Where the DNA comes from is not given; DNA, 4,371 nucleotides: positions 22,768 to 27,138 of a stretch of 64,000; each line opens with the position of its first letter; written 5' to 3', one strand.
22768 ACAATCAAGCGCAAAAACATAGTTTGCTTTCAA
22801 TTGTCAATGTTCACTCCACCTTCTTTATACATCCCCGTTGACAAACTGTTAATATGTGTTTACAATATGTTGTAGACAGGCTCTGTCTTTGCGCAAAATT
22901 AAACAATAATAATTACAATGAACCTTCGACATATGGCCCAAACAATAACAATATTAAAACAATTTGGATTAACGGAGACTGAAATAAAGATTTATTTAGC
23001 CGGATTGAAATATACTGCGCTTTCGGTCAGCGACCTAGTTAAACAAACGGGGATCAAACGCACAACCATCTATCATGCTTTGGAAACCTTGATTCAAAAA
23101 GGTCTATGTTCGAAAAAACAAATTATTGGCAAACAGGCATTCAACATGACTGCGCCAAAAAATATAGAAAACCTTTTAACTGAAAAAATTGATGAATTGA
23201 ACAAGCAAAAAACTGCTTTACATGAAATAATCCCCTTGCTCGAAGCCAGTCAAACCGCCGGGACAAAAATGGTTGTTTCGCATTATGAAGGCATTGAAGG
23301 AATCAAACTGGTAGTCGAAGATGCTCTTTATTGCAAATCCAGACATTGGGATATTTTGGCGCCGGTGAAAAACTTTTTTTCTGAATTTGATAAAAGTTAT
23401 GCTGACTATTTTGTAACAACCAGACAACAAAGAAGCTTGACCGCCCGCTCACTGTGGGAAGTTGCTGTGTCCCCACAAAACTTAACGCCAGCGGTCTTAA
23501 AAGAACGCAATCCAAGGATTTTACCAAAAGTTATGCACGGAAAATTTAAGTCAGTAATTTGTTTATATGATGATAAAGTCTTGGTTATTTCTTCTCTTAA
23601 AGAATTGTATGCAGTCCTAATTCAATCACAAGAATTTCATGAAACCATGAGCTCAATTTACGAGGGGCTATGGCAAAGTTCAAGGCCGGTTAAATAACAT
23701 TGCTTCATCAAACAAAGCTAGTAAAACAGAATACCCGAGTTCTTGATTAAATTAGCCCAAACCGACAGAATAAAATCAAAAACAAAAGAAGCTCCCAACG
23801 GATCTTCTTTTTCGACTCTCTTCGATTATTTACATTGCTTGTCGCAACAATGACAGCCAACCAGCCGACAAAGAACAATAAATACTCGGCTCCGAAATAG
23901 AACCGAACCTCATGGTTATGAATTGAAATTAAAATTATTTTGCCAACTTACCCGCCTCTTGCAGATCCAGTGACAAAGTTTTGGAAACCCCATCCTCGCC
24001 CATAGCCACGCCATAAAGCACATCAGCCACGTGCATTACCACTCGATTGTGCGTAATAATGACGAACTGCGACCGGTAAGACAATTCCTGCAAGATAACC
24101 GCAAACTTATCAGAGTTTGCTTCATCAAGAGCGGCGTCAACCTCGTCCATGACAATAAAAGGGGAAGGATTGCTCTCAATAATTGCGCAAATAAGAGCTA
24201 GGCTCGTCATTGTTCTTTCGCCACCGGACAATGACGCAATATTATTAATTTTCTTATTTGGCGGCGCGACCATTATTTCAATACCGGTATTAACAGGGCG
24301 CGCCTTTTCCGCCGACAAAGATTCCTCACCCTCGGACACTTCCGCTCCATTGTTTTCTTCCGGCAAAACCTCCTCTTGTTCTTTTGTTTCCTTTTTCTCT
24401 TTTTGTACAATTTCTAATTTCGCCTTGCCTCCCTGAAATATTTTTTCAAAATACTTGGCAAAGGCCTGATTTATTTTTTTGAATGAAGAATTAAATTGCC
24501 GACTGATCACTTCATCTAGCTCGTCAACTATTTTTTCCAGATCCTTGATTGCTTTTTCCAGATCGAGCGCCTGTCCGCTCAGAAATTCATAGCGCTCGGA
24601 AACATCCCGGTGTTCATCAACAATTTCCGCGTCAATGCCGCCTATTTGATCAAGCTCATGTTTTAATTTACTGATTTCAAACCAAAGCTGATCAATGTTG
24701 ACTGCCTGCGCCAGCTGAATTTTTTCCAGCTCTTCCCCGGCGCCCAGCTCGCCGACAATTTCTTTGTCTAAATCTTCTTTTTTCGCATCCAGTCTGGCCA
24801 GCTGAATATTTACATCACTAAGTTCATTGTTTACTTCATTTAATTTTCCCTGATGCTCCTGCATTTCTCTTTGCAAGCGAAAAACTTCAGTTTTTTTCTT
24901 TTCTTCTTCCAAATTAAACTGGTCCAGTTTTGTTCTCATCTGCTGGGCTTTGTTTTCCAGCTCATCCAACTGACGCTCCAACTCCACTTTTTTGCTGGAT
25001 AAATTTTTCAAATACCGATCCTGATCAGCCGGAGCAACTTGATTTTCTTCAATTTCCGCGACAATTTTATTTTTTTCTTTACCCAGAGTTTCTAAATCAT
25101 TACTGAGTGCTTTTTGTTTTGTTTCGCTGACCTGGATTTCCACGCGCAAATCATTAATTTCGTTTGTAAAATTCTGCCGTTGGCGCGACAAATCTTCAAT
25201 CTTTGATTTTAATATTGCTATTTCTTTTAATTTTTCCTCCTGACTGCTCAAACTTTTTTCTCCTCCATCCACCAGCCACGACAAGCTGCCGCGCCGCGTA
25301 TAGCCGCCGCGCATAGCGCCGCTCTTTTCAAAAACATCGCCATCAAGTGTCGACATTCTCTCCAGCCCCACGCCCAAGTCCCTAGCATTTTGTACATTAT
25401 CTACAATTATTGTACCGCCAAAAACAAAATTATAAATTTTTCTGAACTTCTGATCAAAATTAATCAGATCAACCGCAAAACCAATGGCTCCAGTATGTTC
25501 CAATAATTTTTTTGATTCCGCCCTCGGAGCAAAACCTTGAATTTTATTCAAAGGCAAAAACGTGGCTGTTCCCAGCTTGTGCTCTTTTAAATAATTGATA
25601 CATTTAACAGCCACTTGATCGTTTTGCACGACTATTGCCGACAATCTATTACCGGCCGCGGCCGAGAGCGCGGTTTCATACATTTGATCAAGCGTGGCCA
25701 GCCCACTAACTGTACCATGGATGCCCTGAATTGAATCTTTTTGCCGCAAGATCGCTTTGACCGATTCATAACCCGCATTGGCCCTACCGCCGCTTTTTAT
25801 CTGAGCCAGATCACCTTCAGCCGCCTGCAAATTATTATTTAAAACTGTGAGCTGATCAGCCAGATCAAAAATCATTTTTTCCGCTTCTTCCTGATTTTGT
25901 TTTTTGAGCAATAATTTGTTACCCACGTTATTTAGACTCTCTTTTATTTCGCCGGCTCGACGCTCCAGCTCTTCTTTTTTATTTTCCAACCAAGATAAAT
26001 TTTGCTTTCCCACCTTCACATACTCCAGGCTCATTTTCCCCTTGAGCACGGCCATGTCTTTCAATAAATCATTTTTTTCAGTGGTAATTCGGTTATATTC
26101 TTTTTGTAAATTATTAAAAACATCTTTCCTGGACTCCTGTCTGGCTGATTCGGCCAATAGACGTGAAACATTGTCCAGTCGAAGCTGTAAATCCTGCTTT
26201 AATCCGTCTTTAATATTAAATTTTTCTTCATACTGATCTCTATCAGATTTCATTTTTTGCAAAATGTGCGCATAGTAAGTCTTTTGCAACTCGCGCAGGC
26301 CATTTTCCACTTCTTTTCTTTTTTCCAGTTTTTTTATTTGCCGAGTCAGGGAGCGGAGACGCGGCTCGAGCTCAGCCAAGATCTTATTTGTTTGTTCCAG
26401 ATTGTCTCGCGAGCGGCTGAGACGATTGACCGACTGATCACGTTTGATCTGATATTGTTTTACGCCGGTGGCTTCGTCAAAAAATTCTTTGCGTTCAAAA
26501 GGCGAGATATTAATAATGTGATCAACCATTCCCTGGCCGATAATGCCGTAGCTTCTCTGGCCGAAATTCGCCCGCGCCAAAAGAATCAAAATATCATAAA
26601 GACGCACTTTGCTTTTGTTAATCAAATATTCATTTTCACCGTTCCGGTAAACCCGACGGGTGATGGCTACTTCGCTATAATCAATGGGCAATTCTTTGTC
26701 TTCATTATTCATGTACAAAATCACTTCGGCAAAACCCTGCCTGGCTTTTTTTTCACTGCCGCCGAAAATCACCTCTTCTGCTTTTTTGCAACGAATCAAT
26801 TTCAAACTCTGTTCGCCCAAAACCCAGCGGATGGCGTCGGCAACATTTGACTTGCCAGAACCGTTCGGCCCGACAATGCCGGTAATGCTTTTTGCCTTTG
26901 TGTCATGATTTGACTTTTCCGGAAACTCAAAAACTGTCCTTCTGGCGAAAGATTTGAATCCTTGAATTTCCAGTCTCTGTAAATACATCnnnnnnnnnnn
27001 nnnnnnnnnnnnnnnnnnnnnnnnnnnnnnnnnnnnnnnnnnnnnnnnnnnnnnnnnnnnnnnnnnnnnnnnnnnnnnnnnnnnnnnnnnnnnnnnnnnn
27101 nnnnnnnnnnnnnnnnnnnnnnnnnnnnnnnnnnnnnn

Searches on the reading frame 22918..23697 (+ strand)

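Call 72: search_protein_families(library=padloc, proteins=[window:22918-23697:+], max_evalue=0.01)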
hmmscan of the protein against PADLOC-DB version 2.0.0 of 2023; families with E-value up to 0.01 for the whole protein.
window:22918-23697:+ (259 aa): 9 families
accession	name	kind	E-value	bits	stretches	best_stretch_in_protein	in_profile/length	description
PDLC01438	Csa3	-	1.9e-05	22.9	1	12-103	141-229/305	"CAS-I,CAS-II,CAS-III,CAS-IV,CAS-V,CAS-VI; associated_signaling"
PDLC01863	CARF3--CARF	-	0.00041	18.1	1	15-73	114-171/182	-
PDLC01858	CARF3--CARF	-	0.00044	18.2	1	11-67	135-190/204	-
PDLC01268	CasR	-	0.00078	17.4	1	15-67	119-170/179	"CAS-I,CAS-II,CAS-III,CAS-IV,CAS-V,CAS-VI; associated_signaling"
PDLC01434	CasR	-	0.0011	16.8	1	16-72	124-178/191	"CAS-I,CAS-II,CAS-III,CAS-IV,CAS-V,CAS-VI; associated_signaling"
PDLC01849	CARF3--CARF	-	0.0021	15.8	1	15-68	133-185/197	-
PDLC01044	Csa3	-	0.0031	15.4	1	17-68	133-183/194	Type I-A associated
PDLC01848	CARF3--CARF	-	0.0057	14.3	0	18-71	135-186/197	-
PDLC01857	CARF3--CARF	-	0.0059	14.3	0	16-68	127-177/201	-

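Call 73: search_protein_families(library=ncbifam, proteins=[window:22918-23697:+], max_evalue=0.01)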
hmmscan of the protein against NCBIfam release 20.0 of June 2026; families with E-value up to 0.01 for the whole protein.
window:22918-23697:+ (259 aa): 7 families
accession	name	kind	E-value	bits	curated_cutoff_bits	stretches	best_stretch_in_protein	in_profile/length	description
NF047390.1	TransRegTrmBL1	equivalog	4.6e-07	29.1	650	1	9-104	6-101/341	HTH-type sugar sensing transcriptional regulator TrmBL1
NF053606.1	Sta1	subfamily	1.6e-06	28.2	80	1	15-72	15-72/100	Sta1 family transcriptional regulator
NF040939.2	trans_reg_lrs14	equivalog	4.7e-05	23.4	90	1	14-72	15-74/103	Lrs14 family HTH-type transcriptional regulator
NF047392.1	TransRegTrmBHalo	equivalog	4.8e-05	22.5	500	1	11-100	11-103/349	HTH-type sugar sensing transcriptional regulator TrmB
TIGR01884.1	cas_HTH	subfamily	0.0028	17.1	60.2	1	13-68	135-190/202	CRISPR-associated CARF protein Csa3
TIGR02404.1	trehalos_R_Bsub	equivalog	0.009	15.7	211.95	0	37-86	27-77/233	trehalose operon repressor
NF033788.1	HTH_metalloreg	subfamily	0.0098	15.7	55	0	30-68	20-59/77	metalloregulator ArsR/SmtB family transcription factor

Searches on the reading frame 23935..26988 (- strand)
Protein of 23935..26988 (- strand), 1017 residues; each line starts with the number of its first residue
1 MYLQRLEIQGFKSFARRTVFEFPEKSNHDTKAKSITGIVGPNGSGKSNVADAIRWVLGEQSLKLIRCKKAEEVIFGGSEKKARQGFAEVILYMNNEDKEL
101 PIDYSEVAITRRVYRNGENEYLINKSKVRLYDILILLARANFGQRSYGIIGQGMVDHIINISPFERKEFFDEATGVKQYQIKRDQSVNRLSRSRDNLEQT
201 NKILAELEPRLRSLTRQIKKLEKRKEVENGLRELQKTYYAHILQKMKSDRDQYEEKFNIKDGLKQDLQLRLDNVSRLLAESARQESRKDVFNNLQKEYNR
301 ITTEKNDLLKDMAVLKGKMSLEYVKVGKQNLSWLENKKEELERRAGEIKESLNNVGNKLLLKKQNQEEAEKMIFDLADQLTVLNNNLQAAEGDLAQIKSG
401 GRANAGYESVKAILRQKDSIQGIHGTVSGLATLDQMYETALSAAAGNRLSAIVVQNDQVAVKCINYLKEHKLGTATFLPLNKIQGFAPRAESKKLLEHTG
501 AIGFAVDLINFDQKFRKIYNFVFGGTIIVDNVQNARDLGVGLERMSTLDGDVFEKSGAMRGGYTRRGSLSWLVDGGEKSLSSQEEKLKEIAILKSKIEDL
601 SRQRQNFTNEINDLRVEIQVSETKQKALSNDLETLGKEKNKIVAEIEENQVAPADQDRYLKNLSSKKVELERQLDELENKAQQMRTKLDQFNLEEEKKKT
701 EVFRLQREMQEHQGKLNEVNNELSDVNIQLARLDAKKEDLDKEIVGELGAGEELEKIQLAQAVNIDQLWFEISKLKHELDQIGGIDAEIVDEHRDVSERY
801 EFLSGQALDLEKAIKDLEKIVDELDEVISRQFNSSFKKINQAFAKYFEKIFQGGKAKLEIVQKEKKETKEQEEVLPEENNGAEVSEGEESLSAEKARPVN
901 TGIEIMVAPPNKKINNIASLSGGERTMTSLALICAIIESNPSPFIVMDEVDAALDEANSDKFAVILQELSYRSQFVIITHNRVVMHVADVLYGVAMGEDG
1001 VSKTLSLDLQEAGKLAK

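Call 81: search_protein_families(library=ncbifam, proteins=[window:23935-26988:-], max_evalue=0.00001)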
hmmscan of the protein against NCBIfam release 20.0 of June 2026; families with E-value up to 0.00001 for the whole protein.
window:23935-26988:- (1017 aa): 18 families
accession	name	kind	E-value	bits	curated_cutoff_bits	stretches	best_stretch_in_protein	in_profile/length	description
TIGR02168.1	SMC_prok_B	equivalog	3.7e-228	760.3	567.35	3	2-401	1-395/1181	chromosome segregation protein SMC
TIGR02169.1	SMC_prok_A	equivalog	4.6e-161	538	729.4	4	258-748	355-840/1165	chromosome segregation protein SMC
NF045487.1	ASRP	equivalog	2.5e-20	72.6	300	1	578-979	232-589/593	archaea-specific SMC-related protein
NF045780.1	TrlF_fam_ATP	equivalog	1.5e-12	47.1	350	1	37-391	313-660/944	TrlF family AAA-like ATPase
NF041034.1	Rad50_Sulf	equivalog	8.1e-12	43.8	1000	0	916-992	776-855/872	DNA double-strand break repair ATPase Rad50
NF002244.0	PRK01156.1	equivalog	1.3e-10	40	847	1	915-995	797-883/895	DNA double-strand break repair ATPase Rad50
NF003034.1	PRK03918.1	equivalog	1.3e-09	36.7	700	0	578-780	221-418/878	DNA double-strand break repair ATPase Rad50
TIGR04523.1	Mplasa_alph_rch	subfamily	1.2e-08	33.4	270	1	584-781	366-556/745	helix-rich protein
NF002572.0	PRK02224.1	equivalog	2.6e-08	32.7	1087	0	578-897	262-571/888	DNA double-strand break repair ATPase Rad50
TIGR00634.1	recN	equivalog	8.7e-08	31.5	407.85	0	644-994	199-515/563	DNA repair protein RecN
TIGR00972.1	3a0107s01c2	equivalog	1.3e-07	31.2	343.2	0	916-989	141-211/248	phosphate ABC transporter ATP-binding protein PstB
TIGR02857.1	CydD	equivalog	2.5e-07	30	435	0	918-990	457-525/529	thiol reductant ABC exporter subunit CydD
NF040873.1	AztA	equivalog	2.9e-07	30.3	220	0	29-59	14-44/191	zinc ABC transporter ATP-binding protein AztA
NF010068.0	PRK13548.1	equivalog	1.3e-06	27.7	261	0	916-978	134-198/261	heme ABC transporter ATP-binding protein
TIGR04521.1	ECF_ATPase_2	equivalog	4e-06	26.1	330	0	913-989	138-213/279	energy-coupling factor transporter ATPase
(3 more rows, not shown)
